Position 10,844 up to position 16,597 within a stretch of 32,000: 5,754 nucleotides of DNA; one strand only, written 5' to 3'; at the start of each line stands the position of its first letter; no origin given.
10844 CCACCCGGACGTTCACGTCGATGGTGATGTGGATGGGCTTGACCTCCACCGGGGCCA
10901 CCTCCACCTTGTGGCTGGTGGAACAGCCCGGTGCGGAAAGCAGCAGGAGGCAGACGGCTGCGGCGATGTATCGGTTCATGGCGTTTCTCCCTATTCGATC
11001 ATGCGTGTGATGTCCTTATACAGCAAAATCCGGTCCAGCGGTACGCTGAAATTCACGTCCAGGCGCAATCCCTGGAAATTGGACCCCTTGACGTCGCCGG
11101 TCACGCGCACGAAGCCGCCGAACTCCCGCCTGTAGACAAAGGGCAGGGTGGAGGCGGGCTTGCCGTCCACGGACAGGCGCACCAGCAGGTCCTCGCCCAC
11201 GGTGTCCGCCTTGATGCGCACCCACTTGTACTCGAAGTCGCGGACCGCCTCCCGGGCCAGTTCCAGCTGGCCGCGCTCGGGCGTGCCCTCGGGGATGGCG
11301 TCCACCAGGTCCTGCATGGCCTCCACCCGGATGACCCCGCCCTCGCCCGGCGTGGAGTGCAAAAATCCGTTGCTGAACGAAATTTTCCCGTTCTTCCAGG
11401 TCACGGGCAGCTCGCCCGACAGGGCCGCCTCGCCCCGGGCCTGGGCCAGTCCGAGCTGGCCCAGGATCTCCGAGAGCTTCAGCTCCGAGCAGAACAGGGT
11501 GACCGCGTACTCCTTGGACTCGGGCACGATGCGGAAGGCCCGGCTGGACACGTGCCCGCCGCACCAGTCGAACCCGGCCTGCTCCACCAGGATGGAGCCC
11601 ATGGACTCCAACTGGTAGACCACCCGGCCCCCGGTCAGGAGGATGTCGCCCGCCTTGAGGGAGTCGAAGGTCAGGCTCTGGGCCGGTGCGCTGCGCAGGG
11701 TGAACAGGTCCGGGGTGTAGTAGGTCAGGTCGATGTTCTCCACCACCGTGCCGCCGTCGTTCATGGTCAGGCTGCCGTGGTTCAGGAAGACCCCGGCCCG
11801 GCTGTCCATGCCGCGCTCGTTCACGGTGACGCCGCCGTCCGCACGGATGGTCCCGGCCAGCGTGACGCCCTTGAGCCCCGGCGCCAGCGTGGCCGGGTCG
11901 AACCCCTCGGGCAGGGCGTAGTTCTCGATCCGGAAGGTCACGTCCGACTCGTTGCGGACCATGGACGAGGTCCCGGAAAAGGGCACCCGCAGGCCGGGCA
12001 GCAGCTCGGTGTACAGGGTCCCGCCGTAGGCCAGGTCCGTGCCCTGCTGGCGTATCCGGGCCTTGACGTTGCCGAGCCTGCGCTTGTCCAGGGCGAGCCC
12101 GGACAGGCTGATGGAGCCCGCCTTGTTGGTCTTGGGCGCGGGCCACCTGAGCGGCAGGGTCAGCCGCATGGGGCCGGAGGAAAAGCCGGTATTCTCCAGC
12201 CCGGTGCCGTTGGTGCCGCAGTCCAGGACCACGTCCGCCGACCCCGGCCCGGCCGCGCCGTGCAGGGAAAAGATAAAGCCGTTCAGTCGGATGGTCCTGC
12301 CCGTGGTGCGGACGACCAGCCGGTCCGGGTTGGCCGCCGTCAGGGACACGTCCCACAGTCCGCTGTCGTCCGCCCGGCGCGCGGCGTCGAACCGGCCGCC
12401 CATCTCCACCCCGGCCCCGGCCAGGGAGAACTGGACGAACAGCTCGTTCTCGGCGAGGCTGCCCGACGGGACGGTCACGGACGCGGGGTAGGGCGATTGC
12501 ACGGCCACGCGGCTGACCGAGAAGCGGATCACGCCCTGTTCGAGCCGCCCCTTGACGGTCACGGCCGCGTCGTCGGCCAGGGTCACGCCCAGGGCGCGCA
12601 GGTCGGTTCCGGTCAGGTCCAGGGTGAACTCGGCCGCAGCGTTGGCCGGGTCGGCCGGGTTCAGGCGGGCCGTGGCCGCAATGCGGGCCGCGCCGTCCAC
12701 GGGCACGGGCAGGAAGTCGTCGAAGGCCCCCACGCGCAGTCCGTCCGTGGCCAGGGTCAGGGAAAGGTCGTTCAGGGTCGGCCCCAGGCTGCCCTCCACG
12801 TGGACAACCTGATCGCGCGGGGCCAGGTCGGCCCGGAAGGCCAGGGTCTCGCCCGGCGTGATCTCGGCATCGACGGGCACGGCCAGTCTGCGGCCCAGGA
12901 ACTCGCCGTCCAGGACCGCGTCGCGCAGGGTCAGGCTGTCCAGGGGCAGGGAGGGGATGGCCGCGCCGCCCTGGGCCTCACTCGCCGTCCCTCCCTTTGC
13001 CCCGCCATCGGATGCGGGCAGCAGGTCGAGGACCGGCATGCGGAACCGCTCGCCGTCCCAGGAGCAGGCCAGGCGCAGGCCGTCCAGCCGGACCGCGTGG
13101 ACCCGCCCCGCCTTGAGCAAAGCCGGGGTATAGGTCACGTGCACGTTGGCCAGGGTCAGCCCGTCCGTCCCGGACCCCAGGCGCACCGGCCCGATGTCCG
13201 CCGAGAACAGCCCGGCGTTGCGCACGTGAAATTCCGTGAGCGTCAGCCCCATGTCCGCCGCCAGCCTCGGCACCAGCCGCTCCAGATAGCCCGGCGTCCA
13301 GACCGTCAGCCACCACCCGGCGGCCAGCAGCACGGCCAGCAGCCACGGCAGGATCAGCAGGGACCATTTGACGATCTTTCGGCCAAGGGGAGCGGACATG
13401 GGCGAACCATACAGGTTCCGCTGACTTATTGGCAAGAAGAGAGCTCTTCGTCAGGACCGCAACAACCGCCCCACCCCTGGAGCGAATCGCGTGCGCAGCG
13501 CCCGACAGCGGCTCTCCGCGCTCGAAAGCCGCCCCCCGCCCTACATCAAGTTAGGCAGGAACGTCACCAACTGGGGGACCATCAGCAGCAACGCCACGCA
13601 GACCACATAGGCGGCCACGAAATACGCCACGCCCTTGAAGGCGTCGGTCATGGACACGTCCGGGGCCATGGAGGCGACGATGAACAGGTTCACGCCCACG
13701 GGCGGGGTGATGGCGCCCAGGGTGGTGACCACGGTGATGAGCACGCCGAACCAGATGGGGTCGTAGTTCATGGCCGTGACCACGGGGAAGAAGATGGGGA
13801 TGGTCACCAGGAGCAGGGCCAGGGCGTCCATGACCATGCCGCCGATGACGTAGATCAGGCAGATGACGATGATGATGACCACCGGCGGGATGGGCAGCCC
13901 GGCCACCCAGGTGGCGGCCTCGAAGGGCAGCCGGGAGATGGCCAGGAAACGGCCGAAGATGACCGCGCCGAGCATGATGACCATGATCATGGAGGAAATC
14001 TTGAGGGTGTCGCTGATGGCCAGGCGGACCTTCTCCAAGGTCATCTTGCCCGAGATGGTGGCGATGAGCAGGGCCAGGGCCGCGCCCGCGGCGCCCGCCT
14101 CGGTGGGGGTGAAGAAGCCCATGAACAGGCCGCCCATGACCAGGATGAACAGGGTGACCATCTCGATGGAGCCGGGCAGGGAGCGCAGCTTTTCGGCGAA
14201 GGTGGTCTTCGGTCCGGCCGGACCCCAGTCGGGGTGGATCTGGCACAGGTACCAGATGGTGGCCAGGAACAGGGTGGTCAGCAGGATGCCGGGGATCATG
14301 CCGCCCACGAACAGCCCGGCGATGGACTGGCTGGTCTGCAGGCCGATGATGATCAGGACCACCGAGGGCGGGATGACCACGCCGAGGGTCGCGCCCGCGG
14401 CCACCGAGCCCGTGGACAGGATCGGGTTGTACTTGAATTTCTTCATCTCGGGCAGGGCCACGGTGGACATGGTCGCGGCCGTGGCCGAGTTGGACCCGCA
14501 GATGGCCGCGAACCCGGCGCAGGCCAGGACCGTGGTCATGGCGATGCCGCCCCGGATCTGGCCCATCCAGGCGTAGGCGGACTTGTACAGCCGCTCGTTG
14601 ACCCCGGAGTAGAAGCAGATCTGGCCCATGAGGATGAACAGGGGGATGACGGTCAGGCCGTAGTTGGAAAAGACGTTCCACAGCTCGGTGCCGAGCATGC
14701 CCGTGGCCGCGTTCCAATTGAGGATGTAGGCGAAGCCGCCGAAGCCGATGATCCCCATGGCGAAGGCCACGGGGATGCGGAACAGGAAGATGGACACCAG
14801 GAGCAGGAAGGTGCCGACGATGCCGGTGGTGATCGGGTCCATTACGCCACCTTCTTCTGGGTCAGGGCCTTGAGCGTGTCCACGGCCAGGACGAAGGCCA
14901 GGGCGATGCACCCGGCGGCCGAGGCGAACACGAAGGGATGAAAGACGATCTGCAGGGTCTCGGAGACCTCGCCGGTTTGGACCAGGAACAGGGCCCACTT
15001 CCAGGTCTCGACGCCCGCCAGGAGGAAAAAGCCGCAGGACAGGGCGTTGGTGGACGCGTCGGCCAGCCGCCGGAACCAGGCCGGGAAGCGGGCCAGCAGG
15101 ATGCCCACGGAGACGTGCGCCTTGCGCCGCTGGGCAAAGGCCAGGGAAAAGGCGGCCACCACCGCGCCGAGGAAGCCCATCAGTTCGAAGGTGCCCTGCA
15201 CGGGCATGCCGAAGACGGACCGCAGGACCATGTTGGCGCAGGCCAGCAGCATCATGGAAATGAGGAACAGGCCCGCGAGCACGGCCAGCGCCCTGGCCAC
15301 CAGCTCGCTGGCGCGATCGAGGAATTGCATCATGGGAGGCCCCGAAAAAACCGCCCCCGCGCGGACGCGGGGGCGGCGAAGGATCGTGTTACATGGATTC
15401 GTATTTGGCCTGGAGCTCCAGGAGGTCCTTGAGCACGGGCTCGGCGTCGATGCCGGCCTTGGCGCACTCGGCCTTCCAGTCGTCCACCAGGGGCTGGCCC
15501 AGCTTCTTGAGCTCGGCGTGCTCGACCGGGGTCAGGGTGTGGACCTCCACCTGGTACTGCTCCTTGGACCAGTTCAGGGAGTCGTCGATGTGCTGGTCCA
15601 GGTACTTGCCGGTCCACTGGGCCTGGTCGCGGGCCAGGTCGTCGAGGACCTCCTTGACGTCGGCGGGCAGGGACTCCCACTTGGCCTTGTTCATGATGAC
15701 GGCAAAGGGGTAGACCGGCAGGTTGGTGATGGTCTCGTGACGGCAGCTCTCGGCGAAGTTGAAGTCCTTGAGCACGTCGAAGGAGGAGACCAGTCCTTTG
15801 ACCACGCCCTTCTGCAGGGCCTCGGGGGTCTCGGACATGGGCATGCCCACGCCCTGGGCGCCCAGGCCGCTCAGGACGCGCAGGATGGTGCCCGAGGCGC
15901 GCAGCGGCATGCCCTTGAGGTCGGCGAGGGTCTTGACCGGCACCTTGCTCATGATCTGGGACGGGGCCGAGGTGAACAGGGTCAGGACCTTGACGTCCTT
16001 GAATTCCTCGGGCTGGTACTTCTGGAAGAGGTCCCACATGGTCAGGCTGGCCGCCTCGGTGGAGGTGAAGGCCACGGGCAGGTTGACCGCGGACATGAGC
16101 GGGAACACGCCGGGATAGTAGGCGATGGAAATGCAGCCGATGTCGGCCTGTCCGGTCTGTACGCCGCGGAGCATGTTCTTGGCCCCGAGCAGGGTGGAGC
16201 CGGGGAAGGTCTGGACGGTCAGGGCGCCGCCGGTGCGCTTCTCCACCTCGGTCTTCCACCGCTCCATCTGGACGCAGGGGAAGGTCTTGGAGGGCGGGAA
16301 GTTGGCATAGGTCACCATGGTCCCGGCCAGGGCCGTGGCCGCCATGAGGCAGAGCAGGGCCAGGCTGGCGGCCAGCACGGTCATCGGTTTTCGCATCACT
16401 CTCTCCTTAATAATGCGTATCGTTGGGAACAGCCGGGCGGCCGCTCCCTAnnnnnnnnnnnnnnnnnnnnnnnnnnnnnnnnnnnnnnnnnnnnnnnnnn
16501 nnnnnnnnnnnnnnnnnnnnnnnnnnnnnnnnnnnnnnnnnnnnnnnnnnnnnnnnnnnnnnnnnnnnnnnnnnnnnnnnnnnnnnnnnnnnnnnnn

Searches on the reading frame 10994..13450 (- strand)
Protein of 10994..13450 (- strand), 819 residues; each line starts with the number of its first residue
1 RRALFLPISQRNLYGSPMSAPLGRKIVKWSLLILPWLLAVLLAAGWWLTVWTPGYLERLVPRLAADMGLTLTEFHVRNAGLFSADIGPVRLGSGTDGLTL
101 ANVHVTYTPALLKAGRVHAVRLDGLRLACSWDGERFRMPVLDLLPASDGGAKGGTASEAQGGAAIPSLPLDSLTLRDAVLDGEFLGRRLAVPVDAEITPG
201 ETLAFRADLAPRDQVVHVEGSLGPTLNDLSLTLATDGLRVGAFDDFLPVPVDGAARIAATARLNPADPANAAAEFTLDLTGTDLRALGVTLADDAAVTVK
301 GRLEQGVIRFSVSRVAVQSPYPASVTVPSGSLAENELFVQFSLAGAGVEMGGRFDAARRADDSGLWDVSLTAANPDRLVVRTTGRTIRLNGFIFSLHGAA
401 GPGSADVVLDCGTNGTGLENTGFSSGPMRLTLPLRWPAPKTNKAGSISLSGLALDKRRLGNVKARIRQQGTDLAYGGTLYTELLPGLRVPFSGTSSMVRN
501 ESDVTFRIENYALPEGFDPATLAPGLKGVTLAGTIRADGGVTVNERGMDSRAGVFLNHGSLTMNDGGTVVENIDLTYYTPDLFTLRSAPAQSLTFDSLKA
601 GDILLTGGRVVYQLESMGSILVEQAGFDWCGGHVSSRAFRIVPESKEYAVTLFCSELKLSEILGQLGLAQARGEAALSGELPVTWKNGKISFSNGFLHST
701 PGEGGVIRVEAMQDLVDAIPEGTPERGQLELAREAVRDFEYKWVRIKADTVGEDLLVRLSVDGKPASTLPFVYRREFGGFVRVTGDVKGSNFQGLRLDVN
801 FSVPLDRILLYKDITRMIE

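Call 48: search_protein_families(library=pfam, proteins=[window:10994-13450:-], max_evalue=0.001)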
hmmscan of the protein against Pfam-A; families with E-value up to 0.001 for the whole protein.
window:10994-13450:- (819 aa): 1 family
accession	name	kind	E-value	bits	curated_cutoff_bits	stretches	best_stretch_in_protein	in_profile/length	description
PF11739.14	YdbH-like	-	3.8e-25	89.4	26.3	2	218-742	377-828/893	Intermembrane phospholipid transport protein YdbH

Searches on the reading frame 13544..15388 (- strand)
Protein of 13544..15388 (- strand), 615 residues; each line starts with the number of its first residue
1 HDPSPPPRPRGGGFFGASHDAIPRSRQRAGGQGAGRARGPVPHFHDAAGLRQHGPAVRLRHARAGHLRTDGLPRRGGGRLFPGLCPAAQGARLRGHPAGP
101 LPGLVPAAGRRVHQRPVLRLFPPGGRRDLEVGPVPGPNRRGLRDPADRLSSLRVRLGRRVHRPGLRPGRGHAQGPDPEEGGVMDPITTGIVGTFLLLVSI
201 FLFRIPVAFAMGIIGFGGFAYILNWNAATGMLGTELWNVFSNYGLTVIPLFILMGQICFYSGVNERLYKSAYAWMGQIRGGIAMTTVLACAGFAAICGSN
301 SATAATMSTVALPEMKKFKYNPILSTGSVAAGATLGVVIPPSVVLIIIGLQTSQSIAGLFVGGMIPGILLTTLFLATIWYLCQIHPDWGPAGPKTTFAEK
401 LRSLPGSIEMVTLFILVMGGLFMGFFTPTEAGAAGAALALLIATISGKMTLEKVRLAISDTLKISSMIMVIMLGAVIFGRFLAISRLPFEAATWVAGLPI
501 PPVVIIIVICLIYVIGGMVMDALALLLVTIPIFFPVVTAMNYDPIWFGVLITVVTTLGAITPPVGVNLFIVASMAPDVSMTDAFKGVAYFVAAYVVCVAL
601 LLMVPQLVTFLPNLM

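Call 48: search_protein_families(library=pfam, proteins=[window:13544-15388:-], max_evalue=0.001)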
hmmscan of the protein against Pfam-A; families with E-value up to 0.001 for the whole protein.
window:13544-15388:- (615 aa): 1 family
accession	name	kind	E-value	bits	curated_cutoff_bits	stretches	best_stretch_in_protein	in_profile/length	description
PF06808.19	DctM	-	1.7e-84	284.5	23.8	1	195-607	2-413/413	Tripartite ATP-independent periplasmic transporter, DctM component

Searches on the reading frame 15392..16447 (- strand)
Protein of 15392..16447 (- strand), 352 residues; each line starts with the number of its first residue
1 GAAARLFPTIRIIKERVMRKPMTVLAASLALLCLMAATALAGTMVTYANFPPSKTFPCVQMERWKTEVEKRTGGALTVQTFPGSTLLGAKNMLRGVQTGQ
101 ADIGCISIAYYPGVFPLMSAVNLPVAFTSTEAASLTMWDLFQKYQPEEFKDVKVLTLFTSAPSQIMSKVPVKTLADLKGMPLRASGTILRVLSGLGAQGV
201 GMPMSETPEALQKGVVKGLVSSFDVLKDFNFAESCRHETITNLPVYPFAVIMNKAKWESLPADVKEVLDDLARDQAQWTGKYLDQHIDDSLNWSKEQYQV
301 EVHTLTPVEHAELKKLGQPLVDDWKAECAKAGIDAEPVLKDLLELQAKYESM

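Call 48: search_protein_families(library=pfam, proteins=[window:15392-16447:-], max_evalue=0.001)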
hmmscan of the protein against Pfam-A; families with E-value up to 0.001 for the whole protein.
window:15392-16447:- (352 aa): 1 family
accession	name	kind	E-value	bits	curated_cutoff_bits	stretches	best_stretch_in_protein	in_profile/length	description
PF03480.18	DctP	-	1e-46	160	23.4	1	60-324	14-283/286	Bacterial extracellular solute-binding protein, family 7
